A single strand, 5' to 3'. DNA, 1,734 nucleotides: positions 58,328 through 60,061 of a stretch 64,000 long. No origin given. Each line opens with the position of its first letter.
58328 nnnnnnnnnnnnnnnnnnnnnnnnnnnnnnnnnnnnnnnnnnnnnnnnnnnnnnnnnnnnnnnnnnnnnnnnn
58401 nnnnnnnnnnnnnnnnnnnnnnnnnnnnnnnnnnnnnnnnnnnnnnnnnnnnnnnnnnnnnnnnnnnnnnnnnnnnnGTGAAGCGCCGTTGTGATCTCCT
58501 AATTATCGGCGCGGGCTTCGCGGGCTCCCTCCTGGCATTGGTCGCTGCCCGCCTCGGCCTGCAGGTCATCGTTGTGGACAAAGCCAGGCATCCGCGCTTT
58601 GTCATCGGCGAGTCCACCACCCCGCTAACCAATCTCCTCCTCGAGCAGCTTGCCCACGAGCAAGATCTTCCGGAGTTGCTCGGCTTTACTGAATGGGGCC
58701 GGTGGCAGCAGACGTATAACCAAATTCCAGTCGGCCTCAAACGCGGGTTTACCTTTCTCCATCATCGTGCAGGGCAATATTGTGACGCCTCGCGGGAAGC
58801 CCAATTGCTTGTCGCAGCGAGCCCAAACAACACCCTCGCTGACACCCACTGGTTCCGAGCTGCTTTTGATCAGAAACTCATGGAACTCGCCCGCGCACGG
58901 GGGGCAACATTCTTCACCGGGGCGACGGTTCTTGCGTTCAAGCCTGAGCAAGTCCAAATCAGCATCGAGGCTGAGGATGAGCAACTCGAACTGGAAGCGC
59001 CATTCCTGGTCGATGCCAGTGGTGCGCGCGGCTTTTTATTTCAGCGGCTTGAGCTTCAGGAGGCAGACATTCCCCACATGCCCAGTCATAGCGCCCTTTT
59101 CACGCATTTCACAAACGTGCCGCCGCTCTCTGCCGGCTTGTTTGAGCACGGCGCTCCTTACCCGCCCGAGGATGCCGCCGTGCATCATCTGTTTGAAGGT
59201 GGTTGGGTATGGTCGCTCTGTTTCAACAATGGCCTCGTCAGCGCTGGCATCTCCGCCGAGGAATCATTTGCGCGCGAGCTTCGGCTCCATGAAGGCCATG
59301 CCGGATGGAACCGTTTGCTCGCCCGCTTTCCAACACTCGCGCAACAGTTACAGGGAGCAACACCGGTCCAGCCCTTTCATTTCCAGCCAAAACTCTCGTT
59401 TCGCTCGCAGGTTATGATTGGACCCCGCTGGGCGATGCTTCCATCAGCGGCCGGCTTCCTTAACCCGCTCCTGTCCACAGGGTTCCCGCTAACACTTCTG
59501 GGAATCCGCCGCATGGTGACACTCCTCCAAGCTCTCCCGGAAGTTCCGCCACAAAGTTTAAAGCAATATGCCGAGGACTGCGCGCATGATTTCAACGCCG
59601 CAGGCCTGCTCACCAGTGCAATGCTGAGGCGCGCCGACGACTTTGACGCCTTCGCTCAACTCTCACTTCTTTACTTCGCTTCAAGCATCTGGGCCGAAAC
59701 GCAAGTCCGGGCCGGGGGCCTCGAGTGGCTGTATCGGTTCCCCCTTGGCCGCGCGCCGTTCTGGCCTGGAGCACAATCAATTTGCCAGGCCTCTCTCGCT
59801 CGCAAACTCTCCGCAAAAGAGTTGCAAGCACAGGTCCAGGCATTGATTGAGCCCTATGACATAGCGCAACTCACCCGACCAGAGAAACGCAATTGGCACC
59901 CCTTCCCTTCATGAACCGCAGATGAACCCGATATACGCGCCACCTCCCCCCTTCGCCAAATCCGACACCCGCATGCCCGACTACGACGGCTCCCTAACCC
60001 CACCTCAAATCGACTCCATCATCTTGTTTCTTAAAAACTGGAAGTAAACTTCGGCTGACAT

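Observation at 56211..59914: Orphan overlapping three-gene cassette: Cys-less AsnB-like adenylating enzyme, small radical SAM enzyme and halogenase-like flavoprotein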

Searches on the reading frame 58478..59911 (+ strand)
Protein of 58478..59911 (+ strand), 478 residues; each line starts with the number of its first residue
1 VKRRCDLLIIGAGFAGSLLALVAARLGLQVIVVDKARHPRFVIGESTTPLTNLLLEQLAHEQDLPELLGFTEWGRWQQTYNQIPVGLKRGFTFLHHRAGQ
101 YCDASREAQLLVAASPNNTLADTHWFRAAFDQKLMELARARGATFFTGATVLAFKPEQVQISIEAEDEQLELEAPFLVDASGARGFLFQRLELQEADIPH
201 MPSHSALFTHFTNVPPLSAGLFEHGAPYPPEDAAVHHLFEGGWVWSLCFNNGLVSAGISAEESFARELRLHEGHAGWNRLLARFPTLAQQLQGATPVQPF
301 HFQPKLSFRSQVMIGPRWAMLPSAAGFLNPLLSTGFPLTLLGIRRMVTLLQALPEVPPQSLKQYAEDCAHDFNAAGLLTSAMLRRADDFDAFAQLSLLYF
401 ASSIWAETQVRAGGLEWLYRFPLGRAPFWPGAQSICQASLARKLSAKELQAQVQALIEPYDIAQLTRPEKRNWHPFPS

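Call 3: search_protein_families(library=pfam, proteins=[window:58478-59911:+], max_evalue=0.01)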
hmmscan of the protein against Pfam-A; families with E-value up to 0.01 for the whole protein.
window:58478-59911:+ (478 aa): 9 families
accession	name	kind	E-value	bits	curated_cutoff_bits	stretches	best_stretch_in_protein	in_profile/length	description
PF04820.20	Trp_halogenase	-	6.5e-15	55.4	21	2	127-371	157-374/458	Tryptophan halogenase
PF01266.30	DAO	-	2.3e-12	47.6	27.9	1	6-288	1-301/353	FAD dependent oxidoreductase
PF01494.25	FAD_binding_3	-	2.5e-08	34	22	1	5-194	2-170/349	FAD binding domain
PF12831.13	FAD_oxidored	-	6e-07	29.5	27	1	6-182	1-145/416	FAD dependent oxidoreductase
PF07992.20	Pyr_redox_2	-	3.6e-05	23.8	26.1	1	6-84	2-58/291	Pyridine nucleotide-disulphide oxidoreductase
PF00890.30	FAD_binding_2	-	3.9e-05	23.5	20.4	1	6-37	1-32/414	FAD binding domain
PF05834.18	Lycopene_cycl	-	7.8e-05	22.3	23.4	0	6-38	1-35/380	Lycopene cyclase protein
PF00070.33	Pyr_redox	-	0.00011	23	22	1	7-40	2-35/82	Pyridine nucleotide-disulphide oxidoreductase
PF13450.12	NAD_binding_8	-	0.00019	22.1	21.9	1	9-39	1-31/68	NAD(P)-binding Rossmann-like domain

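Call 4: search_protein_families(library=ncbifam, proteins=[window:58478-59911:+], max_evalue=0.01)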
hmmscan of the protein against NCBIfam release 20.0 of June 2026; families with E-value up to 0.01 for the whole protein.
window:58478-59911:+ (478 aa): 51 families (the best 25 are shown)
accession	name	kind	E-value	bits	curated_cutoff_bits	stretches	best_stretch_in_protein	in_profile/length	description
NF033113.0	halo_ClmS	equivalog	8.4e-27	93.9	900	2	127-338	106-309/570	chloramphenicol-biosynthetic FADH2-dependent halogenase CmlS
NF049967.1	QhpG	equivalog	8e-26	90.9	240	2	127-336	84-272/423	flavin-dependent monooxygenase QhpG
TIGR02032.1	GG-red-SF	subfamily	8e-17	61.9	158.8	1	6-196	2-160/297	geranylgeranyl reductase family protein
NF038171.1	maturase_LodB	equivalog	2.3e-12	46.7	400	1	127-373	99-335/361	lysine-epsilon-oxidase maturase LodB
NF038174.1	maturase_GoxB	equivalog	4.6e-10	39.1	400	2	6-63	2-59/358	glycine oxidase maturase GoxB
NF045655.1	MkRedMenJ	equivalog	2.6e-07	29.9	700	1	1-59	1-60/406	menaquinone reductase MenJ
NF007542.0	PRK10157.1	subfamily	8.9e-07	27.9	610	1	6-36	7-37/428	FAD-dependent oxidoreductase FixC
NF041080.1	DGGGPL_reductase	equivalog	2e-06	27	580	1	6-38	3-35/447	digeranylgeranylglycerophospholipid reductase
TIGR01790.1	carotene-cycl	subfamily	2.8e-06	26.7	209.5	1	6-37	1-32/387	lycopene cyclase family protein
NF004832.0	PRK06184.1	subfamily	3.3e-06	26.1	476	1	3-39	5-41/506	hypothetical protein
NF007450.0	PRK10015.1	subfamily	4.1e-06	25.8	466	1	4-36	5-37/429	FAD-dependent oxidoreductase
NF005612.0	PRK07364.1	equivalog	1.4e-05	23.8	487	0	3-37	17-51/415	FAD-dependent hydroxylase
NF003725.0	PRK05329.2-4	equivalog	1.8e-05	23.8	345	1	3-36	7-40/429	glycerol-3-phosphate dehydrogenase subunit GlpB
TIGR01984.1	UbiH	equivalog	1.9e-05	23.7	392.2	0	6-37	1-33/382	2-octaprenyl-6-methoxyphenyl hydroxylase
NF004789.0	PRK06134.1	subfamily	2.5e-05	23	747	1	3-36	11-44/581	FAD-dependent oxidoreductase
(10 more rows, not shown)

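Call 20: search_solved_structures(query=window:58478-59911:+, max_evalue=0.01, show_alignments=2)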
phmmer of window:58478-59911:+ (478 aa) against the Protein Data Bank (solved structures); distinct sequences matched with E-value up to 0.01: 20.
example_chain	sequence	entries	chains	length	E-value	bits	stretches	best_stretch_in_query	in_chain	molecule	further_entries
6bzt_A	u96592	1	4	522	1.3e-39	139.7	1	4-398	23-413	Halogenase PltM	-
6bza_A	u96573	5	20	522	1.8e-39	139.3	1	4-398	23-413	Halogenase PltM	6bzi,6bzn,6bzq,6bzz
7xgb_A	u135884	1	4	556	4.5e-39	137.9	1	3-352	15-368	Tetracycline 7-halogenase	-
7v0b_A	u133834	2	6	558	4.5e-39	137.9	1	3-352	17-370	Tetracycline 7-halogenase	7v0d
3i3l_A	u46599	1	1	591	4.3e-19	72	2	127-339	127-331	Alkylhalidase CmlS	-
5dbj_E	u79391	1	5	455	3.3e-18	69.1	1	5-343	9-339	FADH2-dependent halogenase PltA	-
7fco_A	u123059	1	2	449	7.1e-18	68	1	5-344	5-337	ChlB4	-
5buk_A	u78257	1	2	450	6e-16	61.7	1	3-344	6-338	FADH2-dependent halogenase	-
3nix_A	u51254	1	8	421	4.9e-15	58.6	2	2-51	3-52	Flavoprotein/dehydrogenase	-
8gu0_A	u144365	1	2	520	9.3e-14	54.4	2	3-62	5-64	Non-heme halogenase radH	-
5bul_A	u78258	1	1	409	1.4e-12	50.5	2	5-65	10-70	flavin-dependent halogenase triple mutant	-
5bva_A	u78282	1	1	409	4.6e-12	48.8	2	5-65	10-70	flavin-dependent halogenase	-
8zop_A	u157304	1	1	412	1e-11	47.7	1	127-372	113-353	Halogenase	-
3e1t_A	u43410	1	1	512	2.4e-09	39.9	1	128-340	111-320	Halogenase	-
5wgt_A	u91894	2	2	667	1.6e-05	27.3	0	296-338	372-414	Flavin-dependent halogenase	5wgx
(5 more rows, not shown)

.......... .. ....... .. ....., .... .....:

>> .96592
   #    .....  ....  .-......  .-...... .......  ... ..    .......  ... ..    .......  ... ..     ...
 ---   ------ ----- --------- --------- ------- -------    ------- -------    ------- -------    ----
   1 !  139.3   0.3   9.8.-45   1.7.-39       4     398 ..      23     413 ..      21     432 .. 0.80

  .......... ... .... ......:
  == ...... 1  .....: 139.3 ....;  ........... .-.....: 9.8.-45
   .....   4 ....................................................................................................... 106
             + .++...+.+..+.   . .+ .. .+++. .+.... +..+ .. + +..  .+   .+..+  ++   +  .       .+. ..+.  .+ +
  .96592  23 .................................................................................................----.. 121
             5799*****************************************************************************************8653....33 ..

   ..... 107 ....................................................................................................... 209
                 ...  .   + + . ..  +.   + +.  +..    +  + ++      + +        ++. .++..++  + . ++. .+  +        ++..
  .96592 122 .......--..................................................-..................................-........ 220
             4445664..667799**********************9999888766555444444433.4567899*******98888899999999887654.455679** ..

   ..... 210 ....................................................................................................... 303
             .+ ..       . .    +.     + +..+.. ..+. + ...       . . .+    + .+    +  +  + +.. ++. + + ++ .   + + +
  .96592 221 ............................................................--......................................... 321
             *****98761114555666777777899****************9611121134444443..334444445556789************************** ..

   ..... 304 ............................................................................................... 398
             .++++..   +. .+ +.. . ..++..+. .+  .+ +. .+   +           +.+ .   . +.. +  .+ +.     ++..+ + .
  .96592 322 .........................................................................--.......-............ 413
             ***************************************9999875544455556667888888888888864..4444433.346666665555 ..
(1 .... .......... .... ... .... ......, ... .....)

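Call 50: search_protein_families(library=padloc, proteins=[window:58478-59911:+], max_evalue=0.01)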
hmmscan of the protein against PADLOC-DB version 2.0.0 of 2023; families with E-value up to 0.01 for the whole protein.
window:58478-59911:+ (478 aa): 0 families
